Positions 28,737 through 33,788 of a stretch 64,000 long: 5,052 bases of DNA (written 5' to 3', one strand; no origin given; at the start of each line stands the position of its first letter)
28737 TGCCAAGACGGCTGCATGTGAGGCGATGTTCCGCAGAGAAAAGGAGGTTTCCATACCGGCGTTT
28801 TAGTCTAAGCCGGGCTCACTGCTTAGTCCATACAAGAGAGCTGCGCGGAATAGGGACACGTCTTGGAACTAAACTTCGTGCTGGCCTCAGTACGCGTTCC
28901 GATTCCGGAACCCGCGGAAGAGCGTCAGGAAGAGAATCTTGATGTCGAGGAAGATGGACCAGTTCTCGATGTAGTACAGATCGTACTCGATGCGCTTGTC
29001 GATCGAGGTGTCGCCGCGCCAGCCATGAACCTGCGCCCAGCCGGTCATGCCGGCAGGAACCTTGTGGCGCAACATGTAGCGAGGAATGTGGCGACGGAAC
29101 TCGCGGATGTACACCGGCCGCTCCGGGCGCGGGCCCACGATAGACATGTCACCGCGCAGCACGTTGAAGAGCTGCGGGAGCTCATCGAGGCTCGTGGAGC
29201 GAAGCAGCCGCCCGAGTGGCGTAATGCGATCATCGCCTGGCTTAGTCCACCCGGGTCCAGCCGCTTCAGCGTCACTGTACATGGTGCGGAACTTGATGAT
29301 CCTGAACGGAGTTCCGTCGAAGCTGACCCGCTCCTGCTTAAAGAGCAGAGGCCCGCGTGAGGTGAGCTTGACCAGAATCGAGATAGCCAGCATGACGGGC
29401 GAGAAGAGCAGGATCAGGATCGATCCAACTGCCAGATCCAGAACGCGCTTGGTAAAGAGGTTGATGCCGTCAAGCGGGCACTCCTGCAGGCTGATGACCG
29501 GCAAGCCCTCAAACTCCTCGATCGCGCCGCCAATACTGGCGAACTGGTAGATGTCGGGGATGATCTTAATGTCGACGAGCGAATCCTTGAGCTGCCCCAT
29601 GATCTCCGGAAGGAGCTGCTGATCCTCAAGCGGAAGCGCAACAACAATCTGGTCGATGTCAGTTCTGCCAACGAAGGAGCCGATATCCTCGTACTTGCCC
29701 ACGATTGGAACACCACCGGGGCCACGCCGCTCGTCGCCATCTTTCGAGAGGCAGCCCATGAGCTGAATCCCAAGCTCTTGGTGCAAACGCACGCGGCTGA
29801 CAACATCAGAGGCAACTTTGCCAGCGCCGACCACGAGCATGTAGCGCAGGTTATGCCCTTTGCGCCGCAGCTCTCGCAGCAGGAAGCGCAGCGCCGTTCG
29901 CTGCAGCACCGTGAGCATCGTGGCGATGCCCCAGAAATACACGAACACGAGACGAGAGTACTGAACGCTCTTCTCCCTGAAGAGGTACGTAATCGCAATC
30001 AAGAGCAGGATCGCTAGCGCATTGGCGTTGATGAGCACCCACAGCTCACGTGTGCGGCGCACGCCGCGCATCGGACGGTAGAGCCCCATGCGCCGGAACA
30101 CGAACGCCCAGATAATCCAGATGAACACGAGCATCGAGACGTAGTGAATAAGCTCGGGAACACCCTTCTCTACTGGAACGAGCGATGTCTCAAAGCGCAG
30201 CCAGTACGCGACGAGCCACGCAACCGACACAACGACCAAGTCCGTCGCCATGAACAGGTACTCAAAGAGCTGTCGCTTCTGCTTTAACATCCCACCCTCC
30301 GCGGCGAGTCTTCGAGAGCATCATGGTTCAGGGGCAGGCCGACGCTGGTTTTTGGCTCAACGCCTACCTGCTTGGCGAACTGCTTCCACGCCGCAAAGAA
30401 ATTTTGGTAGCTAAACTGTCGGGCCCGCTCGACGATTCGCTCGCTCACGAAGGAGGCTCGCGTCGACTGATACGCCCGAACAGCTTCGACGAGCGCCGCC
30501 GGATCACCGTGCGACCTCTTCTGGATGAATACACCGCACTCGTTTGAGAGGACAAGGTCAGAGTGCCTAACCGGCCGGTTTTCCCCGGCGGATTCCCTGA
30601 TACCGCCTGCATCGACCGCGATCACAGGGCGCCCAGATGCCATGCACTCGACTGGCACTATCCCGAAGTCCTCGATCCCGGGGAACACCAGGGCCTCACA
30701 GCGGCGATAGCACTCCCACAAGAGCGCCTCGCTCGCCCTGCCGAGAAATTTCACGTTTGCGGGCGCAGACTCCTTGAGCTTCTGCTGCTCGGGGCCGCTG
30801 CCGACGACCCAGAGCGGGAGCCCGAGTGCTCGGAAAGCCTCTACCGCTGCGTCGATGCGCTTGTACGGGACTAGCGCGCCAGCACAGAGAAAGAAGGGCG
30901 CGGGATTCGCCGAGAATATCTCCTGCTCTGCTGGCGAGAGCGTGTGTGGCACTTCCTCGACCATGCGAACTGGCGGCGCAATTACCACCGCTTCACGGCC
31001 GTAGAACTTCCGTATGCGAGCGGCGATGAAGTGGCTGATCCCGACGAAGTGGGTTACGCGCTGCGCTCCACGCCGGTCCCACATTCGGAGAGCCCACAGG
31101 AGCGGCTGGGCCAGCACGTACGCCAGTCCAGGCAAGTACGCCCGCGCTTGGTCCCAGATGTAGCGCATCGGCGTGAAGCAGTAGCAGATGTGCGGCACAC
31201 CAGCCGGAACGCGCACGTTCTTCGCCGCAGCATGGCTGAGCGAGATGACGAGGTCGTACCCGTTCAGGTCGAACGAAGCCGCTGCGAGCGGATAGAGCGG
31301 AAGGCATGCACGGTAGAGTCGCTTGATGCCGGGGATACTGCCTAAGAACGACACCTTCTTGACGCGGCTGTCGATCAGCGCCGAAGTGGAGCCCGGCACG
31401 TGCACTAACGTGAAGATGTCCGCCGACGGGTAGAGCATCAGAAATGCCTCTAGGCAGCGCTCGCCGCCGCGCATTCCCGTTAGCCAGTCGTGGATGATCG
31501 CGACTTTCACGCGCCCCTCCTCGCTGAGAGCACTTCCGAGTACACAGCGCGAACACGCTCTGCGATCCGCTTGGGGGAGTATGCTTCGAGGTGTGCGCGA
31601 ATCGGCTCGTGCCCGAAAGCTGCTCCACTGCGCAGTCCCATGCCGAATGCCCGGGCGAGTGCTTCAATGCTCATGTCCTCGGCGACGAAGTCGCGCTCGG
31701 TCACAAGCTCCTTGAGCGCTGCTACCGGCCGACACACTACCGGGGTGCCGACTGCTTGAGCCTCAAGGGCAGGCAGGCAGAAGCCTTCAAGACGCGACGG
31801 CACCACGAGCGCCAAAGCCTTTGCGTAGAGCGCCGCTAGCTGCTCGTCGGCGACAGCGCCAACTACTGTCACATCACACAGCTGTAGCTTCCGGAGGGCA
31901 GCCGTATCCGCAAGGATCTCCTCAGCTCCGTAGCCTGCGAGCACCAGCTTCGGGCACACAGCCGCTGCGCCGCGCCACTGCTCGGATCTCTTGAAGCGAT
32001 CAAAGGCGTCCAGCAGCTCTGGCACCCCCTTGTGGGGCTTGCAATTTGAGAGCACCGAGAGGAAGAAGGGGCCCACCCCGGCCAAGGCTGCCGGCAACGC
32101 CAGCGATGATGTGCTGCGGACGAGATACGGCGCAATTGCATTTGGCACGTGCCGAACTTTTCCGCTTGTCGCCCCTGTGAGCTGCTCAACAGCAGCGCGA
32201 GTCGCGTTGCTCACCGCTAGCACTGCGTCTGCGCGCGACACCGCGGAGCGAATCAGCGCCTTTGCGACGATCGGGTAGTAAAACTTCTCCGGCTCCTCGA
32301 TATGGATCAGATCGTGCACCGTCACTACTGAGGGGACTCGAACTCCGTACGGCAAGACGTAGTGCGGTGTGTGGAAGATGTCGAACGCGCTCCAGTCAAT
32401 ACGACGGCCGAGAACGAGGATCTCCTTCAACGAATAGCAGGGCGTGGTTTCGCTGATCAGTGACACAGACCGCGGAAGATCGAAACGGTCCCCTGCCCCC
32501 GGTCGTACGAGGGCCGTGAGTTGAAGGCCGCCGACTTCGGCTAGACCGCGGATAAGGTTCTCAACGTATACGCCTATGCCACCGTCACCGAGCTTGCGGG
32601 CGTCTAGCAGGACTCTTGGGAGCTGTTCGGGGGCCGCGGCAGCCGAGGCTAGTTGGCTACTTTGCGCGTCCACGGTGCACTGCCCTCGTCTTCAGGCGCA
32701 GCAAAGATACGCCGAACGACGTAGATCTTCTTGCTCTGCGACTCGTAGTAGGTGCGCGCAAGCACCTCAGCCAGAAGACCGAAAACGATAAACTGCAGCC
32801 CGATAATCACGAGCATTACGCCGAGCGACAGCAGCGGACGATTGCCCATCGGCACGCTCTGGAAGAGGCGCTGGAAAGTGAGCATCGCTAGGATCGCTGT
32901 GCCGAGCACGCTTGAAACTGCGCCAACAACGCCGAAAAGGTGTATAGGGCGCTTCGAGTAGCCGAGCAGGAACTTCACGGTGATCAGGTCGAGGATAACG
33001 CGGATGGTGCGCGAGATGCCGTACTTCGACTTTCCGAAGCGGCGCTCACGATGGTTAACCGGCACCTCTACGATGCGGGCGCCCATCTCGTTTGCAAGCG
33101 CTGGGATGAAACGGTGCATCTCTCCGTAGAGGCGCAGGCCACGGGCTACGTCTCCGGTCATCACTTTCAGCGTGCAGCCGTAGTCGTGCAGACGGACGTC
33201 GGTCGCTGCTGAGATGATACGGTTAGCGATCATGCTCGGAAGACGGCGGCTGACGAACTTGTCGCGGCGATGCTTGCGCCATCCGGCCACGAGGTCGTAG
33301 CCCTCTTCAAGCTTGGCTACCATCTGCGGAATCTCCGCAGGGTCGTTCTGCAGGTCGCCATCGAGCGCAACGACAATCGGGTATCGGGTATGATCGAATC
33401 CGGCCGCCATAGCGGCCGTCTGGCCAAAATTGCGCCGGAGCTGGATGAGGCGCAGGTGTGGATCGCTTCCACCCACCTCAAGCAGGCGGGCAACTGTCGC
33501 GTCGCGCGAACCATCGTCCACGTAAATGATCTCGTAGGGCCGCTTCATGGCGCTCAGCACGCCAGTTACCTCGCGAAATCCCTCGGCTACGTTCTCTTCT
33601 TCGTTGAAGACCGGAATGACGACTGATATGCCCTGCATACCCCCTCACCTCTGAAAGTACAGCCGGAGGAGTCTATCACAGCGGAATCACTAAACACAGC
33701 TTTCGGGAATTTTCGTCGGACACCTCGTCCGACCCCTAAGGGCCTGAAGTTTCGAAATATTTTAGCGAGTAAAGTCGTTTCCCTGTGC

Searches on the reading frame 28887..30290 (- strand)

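Call 17: search_protein_families(library=pfam, proteins=[window:28887-30290:-], max_evalue=0.001)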
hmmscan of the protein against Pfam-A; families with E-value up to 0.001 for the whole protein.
window:28887-30290:- (467 aa): 2 families
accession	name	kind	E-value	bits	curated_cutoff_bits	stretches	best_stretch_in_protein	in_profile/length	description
PF02397.22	Bac_transf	-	7.3e-69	231.3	27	1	281-459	1-176/179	Bacterial sugar transferase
PF13727.12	CoA_binding_3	-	6.1e-31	108.2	25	1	68-245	3-175/175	CoA-binding domain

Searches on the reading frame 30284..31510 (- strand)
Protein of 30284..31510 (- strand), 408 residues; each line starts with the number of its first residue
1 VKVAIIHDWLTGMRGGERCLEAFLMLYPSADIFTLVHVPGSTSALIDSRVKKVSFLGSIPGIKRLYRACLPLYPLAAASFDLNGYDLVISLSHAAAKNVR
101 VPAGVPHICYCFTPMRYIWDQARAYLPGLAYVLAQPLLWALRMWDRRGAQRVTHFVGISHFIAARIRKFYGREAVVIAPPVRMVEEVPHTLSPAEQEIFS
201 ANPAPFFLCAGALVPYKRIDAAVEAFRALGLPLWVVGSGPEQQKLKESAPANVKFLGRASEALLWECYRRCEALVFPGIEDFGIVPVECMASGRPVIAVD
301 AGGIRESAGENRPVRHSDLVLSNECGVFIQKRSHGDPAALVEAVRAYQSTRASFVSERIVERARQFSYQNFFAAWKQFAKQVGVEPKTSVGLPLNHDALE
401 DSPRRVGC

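Call 17: search_protein_families(library=pfam, proteins=[window:30284-31510:-], max_evalue=0.001)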
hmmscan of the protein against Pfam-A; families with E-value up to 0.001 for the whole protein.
window:30284-31510:- (408 aa): 3 families
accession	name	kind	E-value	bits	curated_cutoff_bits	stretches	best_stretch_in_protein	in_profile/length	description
PF00534.26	Glycos_transf_1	-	1.3e-20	74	26.4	1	201-327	12-138/172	Glycosyl transferases group 1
PF13692.12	Glyco_trans_1_4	-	8.1e-19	68.7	27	1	205-311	2-120/142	Glycosyl transferases group 1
PF13439.12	Glyco_transf_4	-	3e-06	27.8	28.5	1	61-181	49-166/170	Glycosyltransferase Family 4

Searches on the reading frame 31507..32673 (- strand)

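Call 17: search_protein_families(library=pfam, proteins=[window:31507-32673:-], max_evalue=0.001)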
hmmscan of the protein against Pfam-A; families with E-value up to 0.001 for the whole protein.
window:31507-32673:- (388 aa): 5 families
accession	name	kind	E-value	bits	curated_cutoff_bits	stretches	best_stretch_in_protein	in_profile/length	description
PF00534.26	Glycos_transf_1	-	6.7e-21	75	26.4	1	203-342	16-151/172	Glycosyl transferases group 1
PF13439.12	Glyco_transf_4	-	1e-18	68.4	28.5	1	31-180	2-166/170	Glycosyltransferase Family 4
PF13692.12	Glyco_trans_1_4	-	1.7e-18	67.7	27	1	211-343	10-136/142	Glycosyl transferases group 1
PF13579.12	Glyco_trans_4_4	-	6.9e-13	49.7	29.7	1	31-178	1-157/158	Glycosyl transferase 4-like domain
PF20706.3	GT4-conflict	-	4.7e-09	36.1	26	1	142-329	141-324/385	Family 4 Glycosyltransferase in conflict systems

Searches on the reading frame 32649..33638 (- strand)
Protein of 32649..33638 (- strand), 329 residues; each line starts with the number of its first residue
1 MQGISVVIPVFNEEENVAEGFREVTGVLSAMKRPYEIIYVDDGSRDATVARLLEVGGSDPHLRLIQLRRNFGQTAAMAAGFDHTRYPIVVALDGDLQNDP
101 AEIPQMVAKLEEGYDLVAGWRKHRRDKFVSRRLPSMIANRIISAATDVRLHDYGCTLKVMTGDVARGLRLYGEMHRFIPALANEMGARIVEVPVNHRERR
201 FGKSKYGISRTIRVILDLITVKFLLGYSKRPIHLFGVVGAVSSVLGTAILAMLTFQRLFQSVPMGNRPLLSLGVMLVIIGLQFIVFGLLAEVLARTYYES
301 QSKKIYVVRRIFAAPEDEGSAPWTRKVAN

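Call 17: search_protein_families(library=pfam, proteins=[window:32649-33638:-], max_evalue=0.001)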
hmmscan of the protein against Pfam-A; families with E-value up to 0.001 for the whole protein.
window:32649-33638:- (329 aa): 3 families
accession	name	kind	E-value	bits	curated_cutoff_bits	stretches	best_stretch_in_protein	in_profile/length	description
PF00535.33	Glycos_transf_2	-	5.6e-29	101.7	23.3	1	5-154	1-153/168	Glycosyl transferase family 2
PF13641.12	Glyco_tranf_2_3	-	2.5e-05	24.8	27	1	3-122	2-124/230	Glycosyltransferase like family 2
PF10111.15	Glyco_tranf_2_2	-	0.00068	19.6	27.3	1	5-97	1-93/276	Glycosyltransferase like family 2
